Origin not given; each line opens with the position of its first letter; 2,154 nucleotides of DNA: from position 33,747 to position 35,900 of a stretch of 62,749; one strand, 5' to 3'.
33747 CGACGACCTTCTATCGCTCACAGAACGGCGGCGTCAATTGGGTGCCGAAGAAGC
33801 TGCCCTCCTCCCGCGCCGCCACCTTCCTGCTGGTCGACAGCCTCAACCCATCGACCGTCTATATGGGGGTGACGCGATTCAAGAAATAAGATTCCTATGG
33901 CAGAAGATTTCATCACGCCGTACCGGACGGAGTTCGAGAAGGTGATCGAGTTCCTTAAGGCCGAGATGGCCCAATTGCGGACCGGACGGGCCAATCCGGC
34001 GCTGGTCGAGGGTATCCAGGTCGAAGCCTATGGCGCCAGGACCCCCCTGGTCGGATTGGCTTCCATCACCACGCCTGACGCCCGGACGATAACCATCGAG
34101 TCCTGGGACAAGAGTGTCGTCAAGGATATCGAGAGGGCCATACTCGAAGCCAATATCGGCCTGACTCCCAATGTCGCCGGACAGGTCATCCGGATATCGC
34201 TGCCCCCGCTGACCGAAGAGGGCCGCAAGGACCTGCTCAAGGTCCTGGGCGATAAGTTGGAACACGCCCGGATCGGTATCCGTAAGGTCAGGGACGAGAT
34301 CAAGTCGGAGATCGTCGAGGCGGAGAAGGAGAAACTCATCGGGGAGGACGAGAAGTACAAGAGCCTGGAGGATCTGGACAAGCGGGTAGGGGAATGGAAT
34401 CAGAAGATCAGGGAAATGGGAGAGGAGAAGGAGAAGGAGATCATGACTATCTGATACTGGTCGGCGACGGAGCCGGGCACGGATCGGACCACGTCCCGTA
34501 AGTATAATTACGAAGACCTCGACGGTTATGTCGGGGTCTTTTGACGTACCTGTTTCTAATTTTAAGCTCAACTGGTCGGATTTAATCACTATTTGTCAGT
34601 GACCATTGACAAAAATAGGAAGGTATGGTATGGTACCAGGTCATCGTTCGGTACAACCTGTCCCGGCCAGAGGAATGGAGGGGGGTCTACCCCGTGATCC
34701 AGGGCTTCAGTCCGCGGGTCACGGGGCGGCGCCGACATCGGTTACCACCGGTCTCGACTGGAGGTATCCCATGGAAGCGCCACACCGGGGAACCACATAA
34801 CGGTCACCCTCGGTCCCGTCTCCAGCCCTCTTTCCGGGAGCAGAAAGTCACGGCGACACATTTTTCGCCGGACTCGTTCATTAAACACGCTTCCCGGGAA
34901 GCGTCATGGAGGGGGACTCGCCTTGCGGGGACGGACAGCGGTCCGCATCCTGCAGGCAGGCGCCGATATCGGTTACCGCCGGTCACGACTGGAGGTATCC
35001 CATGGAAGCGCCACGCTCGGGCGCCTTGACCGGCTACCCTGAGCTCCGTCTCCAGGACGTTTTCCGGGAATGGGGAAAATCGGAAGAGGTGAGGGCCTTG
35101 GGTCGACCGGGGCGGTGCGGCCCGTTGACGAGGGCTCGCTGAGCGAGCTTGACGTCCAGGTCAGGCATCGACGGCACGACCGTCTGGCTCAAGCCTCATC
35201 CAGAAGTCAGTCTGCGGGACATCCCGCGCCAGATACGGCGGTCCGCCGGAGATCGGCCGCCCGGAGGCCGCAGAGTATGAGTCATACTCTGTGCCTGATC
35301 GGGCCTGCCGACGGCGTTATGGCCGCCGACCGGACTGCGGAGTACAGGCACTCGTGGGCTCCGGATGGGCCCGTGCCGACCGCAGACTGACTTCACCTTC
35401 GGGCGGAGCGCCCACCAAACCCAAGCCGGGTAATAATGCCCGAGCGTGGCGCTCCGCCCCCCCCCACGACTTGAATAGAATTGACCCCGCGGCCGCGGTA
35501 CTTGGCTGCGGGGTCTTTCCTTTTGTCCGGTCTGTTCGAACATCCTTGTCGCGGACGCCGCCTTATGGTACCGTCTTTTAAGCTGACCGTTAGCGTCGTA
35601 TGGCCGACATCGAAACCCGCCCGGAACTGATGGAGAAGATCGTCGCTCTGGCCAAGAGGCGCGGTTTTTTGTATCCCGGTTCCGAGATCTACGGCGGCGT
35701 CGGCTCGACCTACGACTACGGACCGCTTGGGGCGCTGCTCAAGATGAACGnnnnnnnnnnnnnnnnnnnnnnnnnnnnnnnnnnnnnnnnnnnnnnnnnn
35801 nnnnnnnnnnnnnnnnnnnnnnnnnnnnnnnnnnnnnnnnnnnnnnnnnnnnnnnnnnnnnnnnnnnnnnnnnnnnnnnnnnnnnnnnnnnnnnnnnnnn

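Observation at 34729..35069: Internal duplication of a ~110-nt module within the non-coding unit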

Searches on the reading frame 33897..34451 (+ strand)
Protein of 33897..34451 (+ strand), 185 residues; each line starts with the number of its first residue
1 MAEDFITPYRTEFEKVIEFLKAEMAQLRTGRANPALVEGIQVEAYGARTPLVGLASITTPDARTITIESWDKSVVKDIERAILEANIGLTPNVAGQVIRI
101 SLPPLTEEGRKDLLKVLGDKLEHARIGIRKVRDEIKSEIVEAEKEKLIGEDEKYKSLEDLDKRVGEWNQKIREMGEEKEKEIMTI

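Call 37: find_related_loci(query=window:33897-34451:+, collection=genome_contigs, flank=3000)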
Query window:33897-34451:+ (185 aa) in genome_contigs; peptide patterns used: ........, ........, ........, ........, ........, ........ (x = any residue, [..] = any of these).
307 stretches matched a pattern; 34 encode a relative of the query (tblastn E <= 1e-3); 34 distinct loci.
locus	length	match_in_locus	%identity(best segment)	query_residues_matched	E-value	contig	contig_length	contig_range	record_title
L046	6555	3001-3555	68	1-185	3e-72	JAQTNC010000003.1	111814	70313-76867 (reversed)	MAG: Patescibacteria group bacterium isolate STA_55 NODE_349_length_111814_cov_6.896425_Sandtown_A, whole genome shotgun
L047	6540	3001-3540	54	6-185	2e-63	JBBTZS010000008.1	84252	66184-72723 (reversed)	MAG: Patescibacteria group bacterium isolate H41-bin078_1 H41_bin078_1_000000000008, whole genome shotgun sequence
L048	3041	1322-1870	55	4-185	6e-63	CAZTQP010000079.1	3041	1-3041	MAG TPA_asm: uncultured Gammaproteobacteria bacterium isolate SRP296810_co1_273 genome assembly, contig: NODE_49891_leng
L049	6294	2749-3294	57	1-185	1e-62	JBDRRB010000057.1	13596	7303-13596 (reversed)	MAG: bacterium isolate MEGAHIT-group-2.75 k141_469445, whole genome shotgun sequence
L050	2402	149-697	55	4-185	3e-63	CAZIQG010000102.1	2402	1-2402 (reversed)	MAG TPA_asm: uncultured Gammaproteobacteria bacterium isolate SRP192515_co2_75 genome assembly, contig: NODE_46292_lengt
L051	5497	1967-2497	56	10-185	1e-61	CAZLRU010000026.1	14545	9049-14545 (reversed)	MAG TPA_asm: uncultured Gammaproteobacteria bacterium isolate SRP278252_co1_130 genome assembly, contig: NODE_7232_lengt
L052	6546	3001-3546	52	4-185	4e-61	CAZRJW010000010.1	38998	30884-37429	MAG TPA_asm: uncultured Gammaproteobacteria bacterium isolate SRP285395_co1_374 genome assembly, contig: NODE_1371_lengt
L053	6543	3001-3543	58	1-185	1e-60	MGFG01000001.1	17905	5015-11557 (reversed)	MAG: Candidatus Uhrbacteria bacterium RIFOXYC2_FULL_47_19 rifoxyc2_full_scaffold_1005, whole genome shotgun sequence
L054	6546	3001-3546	52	4-185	6e-61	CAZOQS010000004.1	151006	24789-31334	MAG TPA_asm: uncultured Gammaproteobacteria bacterium isolate SRP296810_co1_165 genome assembly, contig: NODE_96_length_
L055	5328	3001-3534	57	6-183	3e-60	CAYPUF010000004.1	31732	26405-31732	MAG TPA_asm: uncultured Gammaproteobacteria bacterium isolate SRP093185_co1_134 genome assembly, contig: NODE_688_length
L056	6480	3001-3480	59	10-168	5e-58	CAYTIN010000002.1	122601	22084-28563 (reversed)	MAG TPA_asm: uncultured Gammaproteobacteria bacterium isolate SRP278252_co2_11 genome assembly, contig: NODE_193_length_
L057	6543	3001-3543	48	5-185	4e-56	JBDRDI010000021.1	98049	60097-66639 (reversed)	MAG: bacterium isolate MEGAHIT-group-1.240 k141_12612297, whole genome shotgun sequence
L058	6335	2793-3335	50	5-185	6e-55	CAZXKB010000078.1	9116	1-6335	MAG TPA_asm: uncultured Gammaproteobacteria bacterium isolate SRP185410_co1_438 genome assembly, contig: k141_566515, wh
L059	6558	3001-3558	47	4-185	3e-53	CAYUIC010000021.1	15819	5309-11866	MAG TPA_asm: uncultured Gammaproteobacteria bacterium isolate SRP278252_co2_883 genome assembly, contig: NODE_7688_lengt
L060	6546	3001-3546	54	4-185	2e-61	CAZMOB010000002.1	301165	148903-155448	MAG TPA_asm: uncultured Gammaproteobacteria bacterium isolate SRP296810_co1_58 genome assembly, contig: NODE_24_length_3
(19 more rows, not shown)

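Call 95: search_protein_families(library=pfam, proteins=[window:33897-34451:+], max_evalue=0.01)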
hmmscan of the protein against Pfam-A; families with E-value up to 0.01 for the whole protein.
window:33897-34451:+ (185 aa): 1 family
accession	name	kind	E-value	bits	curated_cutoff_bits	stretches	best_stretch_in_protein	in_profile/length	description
PF01765.24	RRF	-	9.7e-53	178.8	29.7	1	20-183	1-164/164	Ribosome recycling factor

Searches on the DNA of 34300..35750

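Call 5: search_rna_families(source=window, start=34300, end=35750, threshold=evalue, max_evalue=10, show_alignments=3)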
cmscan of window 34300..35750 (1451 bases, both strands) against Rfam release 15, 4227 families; matches with E-value up to 10: 5.
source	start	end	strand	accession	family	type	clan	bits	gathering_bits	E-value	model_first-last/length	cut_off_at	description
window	34513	34541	+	RF02701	PsrR1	Gene; sRNA;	-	17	42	3.8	51-79/79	no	Photosynthesis regulatory RNA1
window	35305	35456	+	RF03094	LAGLIDADG-2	Gene; sRNA;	-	16.8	94.9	2.7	1-128/128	no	LAGLIDADG-2 RNA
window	35182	35233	-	RF00608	SNORD99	Gene; snRNA; snoRNA; CD-box;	CL00064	16.2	60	7.2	1-74/74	no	Small nucleolar RNA SNORD99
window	35126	35144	+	RF01144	sR17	Gene; snRNA; snoRNA; CD-box;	-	13.6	36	3.7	35-55/55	no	Small nucleolar RNA sR17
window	35644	35668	+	RF02087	Yar_3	Gene; lncRNA;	-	13.5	50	1.7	1-67/67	no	Yellow-achaete intergenic RNA conserved region 3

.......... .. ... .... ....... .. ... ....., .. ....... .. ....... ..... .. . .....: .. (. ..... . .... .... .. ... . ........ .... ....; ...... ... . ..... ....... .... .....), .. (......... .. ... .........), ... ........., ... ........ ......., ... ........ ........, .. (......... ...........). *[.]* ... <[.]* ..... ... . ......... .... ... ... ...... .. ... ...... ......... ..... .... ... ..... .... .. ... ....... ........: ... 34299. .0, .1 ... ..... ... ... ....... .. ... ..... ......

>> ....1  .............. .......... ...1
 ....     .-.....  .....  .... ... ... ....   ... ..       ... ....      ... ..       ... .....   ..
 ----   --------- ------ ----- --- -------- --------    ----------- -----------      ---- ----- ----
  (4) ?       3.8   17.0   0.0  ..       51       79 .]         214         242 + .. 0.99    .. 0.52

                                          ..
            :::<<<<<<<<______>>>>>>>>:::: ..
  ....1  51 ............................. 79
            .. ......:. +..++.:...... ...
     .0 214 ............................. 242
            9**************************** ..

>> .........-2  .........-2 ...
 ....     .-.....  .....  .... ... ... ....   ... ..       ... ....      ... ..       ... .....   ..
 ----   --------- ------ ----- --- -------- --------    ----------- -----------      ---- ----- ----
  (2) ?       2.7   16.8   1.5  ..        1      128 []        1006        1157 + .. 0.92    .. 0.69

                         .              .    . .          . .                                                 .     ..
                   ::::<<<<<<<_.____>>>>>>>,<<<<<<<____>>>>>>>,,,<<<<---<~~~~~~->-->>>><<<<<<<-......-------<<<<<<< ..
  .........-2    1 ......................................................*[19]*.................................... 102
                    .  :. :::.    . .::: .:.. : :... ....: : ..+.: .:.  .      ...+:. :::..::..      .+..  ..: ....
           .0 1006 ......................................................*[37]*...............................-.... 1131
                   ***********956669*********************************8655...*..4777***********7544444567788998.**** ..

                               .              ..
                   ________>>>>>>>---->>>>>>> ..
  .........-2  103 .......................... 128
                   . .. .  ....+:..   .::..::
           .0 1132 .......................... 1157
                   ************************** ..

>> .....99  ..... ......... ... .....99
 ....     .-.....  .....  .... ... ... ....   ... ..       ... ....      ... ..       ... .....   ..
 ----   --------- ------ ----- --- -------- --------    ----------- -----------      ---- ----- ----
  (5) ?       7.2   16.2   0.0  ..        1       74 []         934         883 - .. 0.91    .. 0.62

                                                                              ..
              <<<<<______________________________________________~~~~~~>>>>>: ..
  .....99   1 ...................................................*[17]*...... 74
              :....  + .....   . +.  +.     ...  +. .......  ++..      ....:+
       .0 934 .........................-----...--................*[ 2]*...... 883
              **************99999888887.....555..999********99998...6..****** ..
